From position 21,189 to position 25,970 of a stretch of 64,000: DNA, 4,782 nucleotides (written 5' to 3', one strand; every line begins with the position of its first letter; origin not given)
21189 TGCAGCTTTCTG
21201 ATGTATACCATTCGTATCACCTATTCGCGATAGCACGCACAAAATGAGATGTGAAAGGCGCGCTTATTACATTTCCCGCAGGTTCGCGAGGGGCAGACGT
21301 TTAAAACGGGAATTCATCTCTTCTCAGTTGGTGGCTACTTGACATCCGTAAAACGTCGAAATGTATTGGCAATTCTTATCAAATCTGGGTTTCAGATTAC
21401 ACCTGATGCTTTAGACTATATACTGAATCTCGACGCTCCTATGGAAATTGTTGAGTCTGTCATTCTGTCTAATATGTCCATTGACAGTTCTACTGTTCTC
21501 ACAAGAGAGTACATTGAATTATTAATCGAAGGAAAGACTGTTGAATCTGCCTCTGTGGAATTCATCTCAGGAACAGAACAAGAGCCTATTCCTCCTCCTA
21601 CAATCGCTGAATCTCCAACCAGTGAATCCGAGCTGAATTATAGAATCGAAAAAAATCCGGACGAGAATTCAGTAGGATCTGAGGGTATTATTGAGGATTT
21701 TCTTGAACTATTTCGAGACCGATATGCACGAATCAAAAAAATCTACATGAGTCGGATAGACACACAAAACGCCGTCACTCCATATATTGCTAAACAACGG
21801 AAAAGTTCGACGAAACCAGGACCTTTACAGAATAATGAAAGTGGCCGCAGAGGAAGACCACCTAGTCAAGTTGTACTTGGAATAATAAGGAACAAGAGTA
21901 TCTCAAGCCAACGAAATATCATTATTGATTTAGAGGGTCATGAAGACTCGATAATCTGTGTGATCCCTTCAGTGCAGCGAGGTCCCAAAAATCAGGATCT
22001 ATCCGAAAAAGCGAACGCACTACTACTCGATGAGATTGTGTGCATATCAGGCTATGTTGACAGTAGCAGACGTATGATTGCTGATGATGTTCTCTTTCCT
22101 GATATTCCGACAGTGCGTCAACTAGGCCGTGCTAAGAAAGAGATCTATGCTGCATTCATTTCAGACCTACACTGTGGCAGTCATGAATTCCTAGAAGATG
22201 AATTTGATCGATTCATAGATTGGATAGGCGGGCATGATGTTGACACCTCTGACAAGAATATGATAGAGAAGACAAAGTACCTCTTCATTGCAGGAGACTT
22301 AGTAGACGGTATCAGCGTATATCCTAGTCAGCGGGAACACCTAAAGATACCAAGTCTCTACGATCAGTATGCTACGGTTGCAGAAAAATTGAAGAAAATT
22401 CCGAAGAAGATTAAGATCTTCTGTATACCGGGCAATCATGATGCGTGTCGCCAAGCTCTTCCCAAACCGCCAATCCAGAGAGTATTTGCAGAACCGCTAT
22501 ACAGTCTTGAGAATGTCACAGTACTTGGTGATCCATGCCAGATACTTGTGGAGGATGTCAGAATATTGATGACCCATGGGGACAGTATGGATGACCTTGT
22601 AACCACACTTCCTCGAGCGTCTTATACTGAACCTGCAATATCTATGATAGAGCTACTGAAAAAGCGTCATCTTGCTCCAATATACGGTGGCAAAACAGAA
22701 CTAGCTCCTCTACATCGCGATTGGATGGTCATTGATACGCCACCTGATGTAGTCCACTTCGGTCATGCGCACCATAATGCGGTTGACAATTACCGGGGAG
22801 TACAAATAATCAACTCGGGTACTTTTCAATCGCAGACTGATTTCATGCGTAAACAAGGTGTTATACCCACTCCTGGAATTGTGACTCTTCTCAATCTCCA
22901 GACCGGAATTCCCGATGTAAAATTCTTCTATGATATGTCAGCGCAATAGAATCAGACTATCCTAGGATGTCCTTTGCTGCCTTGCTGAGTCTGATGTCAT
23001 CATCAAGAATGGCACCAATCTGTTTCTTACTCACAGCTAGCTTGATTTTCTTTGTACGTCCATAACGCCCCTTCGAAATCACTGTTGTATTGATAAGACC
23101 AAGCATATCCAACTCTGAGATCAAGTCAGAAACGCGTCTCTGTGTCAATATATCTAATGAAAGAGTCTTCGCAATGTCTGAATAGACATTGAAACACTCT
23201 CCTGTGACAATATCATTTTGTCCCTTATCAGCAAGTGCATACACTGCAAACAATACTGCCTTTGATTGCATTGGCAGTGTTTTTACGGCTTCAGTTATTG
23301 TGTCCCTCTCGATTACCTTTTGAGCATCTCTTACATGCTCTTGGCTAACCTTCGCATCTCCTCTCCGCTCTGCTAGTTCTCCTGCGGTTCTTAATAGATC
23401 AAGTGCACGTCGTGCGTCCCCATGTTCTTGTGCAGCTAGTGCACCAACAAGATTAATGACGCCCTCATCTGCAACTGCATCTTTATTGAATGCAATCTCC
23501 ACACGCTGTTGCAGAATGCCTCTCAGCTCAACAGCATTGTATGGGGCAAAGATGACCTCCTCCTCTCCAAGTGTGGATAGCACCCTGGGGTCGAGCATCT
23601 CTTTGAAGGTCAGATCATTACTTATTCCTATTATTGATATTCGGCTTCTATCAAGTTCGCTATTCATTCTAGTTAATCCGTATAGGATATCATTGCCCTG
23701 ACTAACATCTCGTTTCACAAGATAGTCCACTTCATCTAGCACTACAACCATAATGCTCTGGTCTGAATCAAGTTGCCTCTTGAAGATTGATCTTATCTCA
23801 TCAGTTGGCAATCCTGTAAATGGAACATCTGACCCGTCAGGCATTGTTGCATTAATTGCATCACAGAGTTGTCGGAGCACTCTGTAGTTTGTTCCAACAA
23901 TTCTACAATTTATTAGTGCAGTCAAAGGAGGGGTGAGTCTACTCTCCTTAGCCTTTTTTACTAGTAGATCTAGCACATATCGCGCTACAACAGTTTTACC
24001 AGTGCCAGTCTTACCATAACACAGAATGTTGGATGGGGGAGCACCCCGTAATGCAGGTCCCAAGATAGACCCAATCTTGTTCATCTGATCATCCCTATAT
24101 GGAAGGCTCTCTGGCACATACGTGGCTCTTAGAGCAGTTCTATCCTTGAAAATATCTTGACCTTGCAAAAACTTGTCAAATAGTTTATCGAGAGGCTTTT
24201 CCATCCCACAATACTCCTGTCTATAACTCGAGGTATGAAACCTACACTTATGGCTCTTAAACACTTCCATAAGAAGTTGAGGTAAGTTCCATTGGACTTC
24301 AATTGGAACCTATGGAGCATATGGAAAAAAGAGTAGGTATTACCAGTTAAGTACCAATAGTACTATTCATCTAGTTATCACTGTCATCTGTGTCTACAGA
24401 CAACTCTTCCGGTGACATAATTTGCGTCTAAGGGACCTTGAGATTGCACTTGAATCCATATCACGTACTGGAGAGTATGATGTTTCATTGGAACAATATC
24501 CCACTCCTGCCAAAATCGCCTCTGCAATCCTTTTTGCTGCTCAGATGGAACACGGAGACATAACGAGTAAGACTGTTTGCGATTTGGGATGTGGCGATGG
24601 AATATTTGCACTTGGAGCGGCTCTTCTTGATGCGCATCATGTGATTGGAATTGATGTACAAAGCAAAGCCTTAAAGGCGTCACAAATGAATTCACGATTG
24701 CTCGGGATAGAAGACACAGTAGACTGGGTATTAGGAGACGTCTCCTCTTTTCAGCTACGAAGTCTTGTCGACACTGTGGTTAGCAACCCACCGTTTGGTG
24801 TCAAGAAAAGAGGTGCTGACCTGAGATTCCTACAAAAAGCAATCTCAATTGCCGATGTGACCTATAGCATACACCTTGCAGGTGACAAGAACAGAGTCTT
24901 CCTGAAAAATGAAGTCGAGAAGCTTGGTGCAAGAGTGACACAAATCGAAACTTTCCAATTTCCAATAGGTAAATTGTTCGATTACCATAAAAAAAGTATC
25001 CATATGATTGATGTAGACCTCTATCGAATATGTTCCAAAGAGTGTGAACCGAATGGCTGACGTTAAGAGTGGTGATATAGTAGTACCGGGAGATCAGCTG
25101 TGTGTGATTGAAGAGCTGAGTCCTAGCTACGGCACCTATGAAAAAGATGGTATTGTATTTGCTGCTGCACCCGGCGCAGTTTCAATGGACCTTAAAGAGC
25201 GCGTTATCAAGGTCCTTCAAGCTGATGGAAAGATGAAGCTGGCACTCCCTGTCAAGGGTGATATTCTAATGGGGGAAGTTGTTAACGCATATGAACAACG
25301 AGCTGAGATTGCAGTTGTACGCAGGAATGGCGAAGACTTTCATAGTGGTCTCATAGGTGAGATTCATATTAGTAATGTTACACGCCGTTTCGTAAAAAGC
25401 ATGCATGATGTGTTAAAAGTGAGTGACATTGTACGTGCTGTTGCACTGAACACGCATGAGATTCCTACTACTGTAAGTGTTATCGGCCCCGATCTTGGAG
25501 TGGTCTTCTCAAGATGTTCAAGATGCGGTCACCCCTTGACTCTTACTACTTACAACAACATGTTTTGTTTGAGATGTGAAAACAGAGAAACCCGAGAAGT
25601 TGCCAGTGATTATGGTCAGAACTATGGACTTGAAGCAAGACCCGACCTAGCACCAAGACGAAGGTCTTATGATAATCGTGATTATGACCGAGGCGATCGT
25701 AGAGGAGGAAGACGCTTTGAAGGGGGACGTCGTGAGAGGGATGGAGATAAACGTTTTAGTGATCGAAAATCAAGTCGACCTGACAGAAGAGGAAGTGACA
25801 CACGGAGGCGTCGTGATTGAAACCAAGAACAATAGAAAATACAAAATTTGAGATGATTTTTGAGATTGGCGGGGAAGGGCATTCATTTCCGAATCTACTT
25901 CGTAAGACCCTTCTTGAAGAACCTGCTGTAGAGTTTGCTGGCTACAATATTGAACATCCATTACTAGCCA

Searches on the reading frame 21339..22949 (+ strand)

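Call 51: search_protein_families(library=pfam, proteins=[window:21339-22949:+], max_evalue=0.00001)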
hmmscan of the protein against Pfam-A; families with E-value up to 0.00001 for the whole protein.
window:21339-22949:+ (536 aa): 3 families
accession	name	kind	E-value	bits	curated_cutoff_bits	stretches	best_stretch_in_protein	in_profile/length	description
PF04042.21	DNA_pol_E_B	-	4.6e-17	62.6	29.1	1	273-476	3-203/210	DNA polymerase alpha/epsilon subunit B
PF00149.33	Metallophos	-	6.7e-13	49.9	21.5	1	272-479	4-190/191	Calcineurin-like phosphoesterase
PF12850.12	Metallophos_2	-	3.9e-06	27.4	27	0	347-499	41-138/154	Calcineurin-like phosphoesterase superfamily domain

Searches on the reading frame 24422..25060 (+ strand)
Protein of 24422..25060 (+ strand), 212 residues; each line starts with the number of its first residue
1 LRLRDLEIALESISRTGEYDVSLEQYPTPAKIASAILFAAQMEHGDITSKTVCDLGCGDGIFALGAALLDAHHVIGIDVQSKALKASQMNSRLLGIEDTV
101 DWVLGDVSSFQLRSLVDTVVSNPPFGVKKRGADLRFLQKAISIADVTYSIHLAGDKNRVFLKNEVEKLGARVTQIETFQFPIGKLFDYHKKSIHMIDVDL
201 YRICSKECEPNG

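Call 52: search_protein_families(library=pfam, proteins=[window:24422-25060:+], max_evalue=0.0001)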
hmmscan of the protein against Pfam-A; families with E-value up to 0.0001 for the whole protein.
window:24422-25060:+ (212 aa): 9 families
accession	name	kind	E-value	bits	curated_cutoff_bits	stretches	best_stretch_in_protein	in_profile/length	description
PF05175.20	MTS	-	7.5e-12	45.7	23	1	39-130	24-113/170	Methyltransferase small domain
PF06325.19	PrmA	-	1.7e-11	44.6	22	1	44-122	157-233/296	Ribosomal protein L11 methyltransferase (PrmA)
PF01170.24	UPF0020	-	2.7e-10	40.7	22.3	1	30-127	14-133/197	RMKL-like, methyltransferase domain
PF13847.12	Methyltransf_31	-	3.5e-09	36.9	27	1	50-139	5-82/145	Methyltransferase domain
PF13649.12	Methyltransf_25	-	4.4e-08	34.1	27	1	52-123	1-73/97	Methyltransferase domain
PF02475.24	TRM5-TYW2_MTfase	-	3.9e-07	30.6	28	1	50-169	38-153/164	TRM5/TYW2 methyltransferase domain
PF08241.18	Methyltransf_11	-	3.5e-06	28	21.2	1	54-122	2-67/95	Methyltransferase domain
PF09445.16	Methyltransf_15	-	4.4e-06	26.8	22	1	51-126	3-82/165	RNA cap guanine-N2 methyltransferase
PF03602.21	Cons_hypoth95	-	6.6e-06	26.4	24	1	27-139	23-138/182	Conserved hypothetical protein 95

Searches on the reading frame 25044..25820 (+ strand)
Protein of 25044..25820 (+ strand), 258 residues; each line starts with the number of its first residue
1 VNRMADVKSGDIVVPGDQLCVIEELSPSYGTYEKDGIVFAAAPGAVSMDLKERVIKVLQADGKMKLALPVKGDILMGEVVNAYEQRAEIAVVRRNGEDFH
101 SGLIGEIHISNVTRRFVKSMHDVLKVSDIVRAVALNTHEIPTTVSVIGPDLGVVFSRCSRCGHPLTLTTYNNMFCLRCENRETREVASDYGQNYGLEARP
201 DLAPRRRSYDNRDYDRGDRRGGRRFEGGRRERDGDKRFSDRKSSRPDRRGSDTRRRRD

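Call 53: search_protein_families(library=pfam, proteins=[window:25044-25820:+], max_evalue=0.0001)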
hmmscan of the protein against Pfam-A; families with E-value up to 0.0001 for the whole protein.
window:25044-25820:+ (258 aa): 1 family
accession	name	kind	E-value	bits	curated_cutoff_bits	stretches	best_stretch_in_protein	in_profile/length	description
PF14382.12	ECR1_N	-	1.4e-09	38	27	1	12-49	1-38/38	Exosome complex exonuclease RRP4 N-terminal region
